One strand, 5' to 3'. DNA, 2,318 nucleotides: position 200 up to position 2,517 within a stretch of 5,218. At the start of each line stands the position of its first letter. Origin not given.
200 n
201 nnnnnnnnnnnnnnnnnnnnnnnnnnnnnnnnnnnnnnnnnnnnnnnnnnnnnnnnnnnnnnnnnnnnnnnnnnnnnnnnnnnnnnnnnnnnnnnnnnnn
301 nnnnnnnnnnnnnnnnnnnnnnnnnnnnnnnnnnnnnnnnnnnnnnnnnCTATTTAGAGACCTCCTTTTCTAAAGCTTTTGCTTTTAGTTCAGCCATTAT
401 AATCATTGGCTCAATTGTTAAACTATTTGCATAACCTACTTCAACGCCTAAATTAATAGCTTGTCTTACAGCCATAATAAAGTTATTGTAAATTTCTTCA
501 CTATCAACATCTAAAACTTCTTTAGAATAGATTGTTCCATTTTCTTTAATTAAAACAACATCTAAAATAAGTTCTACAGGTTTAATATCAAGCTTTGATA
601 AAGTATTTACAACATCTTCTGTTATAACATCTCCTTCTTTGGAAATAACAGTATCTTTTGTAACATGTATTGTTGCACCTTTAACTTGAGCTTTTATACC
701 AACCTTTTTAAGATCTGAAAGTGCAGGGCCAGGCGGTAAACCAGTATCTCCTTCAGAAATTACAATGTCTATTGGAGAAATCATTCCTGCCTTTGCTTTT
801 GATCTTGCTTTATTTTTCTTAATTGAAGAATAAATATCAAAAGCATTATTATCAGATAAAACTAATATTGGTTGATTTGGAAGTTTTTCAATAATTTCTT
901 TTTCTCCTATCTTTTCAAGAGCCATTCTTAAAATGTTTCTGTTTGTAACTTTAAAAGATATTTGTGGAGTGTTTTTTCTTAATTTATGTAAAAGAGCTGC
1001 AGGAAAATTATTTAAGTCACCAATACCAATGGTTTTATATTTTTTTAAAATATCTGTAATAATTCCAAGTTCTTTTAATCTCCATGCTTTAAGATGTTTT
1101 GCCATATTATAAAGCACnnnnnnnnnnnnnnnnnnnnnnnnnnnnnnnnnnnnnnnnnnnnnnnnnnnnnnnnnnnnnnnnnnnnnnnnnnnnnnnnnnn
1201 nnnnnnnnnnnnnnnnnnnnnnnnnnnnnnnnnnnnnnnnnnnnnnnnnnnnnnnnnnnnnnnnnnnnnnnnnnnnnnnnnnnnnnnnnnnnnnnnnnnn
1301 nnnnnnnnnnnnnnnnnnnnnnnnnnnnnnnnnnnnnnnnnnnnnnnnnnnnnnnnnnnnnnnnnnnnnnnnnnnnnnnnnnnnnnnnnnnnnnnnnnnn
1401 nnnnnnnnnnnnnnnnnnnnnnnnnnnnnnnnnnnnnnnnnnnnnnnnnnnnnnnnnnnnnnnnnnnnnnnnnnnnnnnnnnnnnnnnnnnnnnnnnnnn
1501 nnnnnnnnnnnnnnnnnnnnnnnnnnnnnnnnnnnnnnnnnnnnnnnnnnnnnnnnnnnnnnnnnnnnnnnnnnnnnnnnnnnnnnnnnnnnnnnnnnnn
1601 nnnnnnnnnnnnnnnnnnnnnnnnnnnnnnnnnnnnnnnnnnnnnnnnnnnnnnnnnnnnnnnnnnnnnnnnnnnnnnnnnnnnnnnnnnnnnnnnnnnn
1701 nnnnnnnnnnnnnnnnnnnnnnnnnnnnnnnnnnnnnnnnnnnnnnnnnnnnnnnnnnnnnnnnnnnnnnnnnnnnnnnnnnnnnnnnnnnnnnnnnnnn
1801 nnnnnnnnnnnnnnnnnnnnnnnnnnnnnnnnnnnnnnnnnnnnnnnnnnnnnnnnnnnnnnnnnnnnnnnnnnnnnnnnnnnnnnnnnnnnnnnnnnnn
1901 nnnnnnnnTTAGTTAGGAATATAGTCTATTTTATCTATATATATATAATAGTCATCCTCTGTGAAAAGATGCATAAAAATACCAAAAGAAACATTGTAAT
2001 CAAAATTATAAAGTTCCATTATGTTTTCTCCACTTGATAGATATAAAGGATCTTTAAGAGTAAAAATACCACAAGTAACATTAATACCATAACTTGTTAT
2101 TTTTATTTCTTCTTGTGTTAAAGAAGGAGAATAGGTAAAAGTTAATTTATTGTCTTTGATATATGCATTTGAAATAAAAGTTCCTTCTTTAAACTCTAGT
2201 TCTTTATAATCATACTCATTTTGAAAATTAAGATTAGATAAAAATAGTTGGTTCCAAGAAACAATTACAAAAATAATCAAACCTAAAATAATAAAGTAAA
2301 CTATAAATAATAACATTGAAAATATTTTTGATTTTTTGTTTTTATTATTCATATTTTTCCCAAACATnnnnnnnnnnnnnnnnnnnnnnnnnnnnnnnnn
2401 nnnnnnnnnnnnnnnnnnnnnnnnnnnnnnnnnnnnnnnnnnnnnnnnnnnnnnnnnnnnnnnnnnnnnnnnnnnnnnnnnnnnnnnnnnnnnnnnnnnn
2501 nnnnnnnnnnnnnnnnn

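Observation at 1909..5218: Compact four-gene predicted cell-surface cluster inserted directly upstream of the ribosomal stalk operon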

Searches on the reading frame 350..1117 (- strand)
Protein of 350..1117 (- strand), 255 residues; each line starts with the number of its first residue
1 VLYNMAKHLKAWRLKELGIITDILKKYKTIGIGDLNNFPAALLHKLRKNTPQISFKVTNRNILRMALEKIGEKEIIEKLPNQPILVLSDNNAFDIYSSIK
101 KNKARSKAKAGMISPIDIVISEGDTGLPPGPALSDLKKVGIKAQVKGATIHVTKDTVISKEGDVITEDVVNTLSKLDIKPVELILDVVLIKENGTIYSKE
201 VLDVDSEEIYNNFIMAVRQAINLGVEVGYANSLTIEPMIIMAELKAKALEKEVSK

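Call 9: search_protein_families(library=ncbifam, proteins=[window:350-1117:-], max_evalue=1)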
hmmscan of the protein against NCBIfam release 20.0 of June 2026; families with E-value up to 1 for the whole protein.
window:350-1117:- (255 aa): 7 families
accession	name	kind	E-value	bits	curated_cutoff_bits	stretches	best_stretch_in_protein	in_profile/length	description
NF003098.0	PRK04019.1-5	equivalog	7.7e-61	206.1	331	1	6-250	5-252/336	50S ribosomal protein L10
NF003099.0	PRK04019.2-2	equivalog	4.5e-57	193.4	341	1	6-250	8-257/293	50S ribosomal protein L10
NF003095.0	PRK04019.1-1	equivalog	3.9e-52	177.4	381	1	4-252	8-259/339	50S ribosomal protein L10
NF003096.0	PRK04019.1-2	equivalog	2e-48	165.2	479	1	6-252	6-260/338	50S ribosomal protein L10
NF003097.0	PRK04019.1-4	equivalog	2.6e-40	138.5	547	1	7-250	10-256/353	50S ribosomal protein L10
NF003100.0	PRK04019.2-3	equivalog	1.5e-30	106.9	585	1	20-249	15-248/314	50S ribosomal protein L10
NF000955.1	PRK00099.1-1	equivalog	7.3e-06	25.9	85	1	20-113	10-108/168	50S ribosomal protein L10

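Call 10: search_protein_families(library=pfam, proteins=[window:350-1117:-], max_evalue=1)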
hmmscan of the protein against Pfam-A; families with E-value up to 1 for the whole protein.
window:350-1117:- (255 aa): 3 families
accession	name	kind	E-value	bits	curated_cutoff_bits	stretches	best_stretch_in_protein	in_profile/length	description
PF17777.6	RL10P_insert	-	6.5e-15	55.2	29.1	1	108-178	1-71/71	Insertion domain in 60S ribosomal protein L10P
PF00466.25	Ribosomal_L10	-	2.1e-11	44.2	22.8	1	10-102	3-98/100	Ribosomal protein L10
PF07697.16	7TMR-HDED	-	0.023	15.1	27.6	1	142-177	186-221/224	7TM-HD extracellular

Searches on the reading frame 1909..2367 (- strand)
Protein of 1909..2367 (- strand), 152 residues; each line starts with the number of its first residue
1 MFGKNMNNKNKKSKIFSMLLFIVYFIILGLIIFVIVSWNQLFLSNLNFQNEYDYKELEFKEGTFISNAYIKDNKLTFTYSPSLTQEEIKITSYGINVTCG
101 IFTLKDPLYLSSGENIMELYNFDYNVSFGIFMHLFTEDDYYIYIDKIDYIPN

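Call 9: search_protein_families(library=ncbifam, proteins=[window:1909-2367:-], max_evalue=1)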
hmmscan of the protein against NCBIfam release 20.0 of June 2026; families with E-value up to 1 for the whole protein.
window:1909-2367:- (152 aa): 2 families
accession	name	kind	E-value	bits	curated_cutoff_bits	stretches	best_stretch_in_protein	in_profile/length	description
TIGR02796.1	tolQ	equivalog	0.018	14.8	221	1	18-68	8-56/216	protein TolQ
NF033218.1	anchor_AmaP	equivalog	0.44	10.3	55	1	14-54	3-47/166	alkaline shock response membrane anchor protein AmaP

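Call 10: search_protein_families(library=pfam, proteins=[window:1909-2367:-], max_evalue=1)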
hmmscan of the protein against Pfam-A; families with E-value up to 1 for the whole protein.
window:1909-2367:- (152 aa): 3 families
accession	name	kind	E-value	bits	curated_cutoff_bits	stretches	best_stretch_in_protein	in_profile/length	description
PF07850.20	Renin_r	-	0.043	14.3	27.8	0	115-134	23-42/79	Renin receptor-like transmembrane spanning segment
PF06480.20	FtsH_ext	-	0.066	13.9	25.5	1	22-123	2-97/103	FtsH Extracellular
PF16951.10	MaAIMP_sms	-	0.1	12.8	26.2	1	27-56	6-35/60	Putative methionine and alanine importer, small subunit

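Call 25: find_homologous_proteins(query=window:1909-2367:-, max_evalue=0.01)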
Query window:1909-2367:- (152 aa): 1 proteins with E <= 0.01 among 27 candidates.
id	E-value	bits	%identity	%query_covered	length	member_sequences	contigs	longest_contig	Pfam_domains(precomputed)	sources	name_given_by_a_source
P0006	5.5e-89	314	100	97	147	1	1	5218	-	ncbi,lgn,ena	-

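Call 61: search_protein_families(library=phrogs, proteins=[window:1909-2367:-], max_evalue=0.1)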
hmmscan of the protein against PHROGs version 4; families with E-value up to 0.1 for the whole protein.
window:1909-2367:- (152 aa): 1 family
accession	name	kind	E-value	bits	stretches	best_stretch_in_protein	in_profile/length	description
phrog_2832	-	unknown function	0.072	14.2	0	21-70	4-53/69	-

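Call 62: search_protein_families(library=padloc, proteins=[window:1909-2367:-], max_evalue=0.1)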
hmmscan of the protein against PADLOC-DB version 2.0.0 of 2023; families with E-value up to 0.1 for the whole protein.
window:1909-2367:- (152 aa): 0 families

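Call 78: find_encoding_contigs(protein=P0006, flank=10000)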
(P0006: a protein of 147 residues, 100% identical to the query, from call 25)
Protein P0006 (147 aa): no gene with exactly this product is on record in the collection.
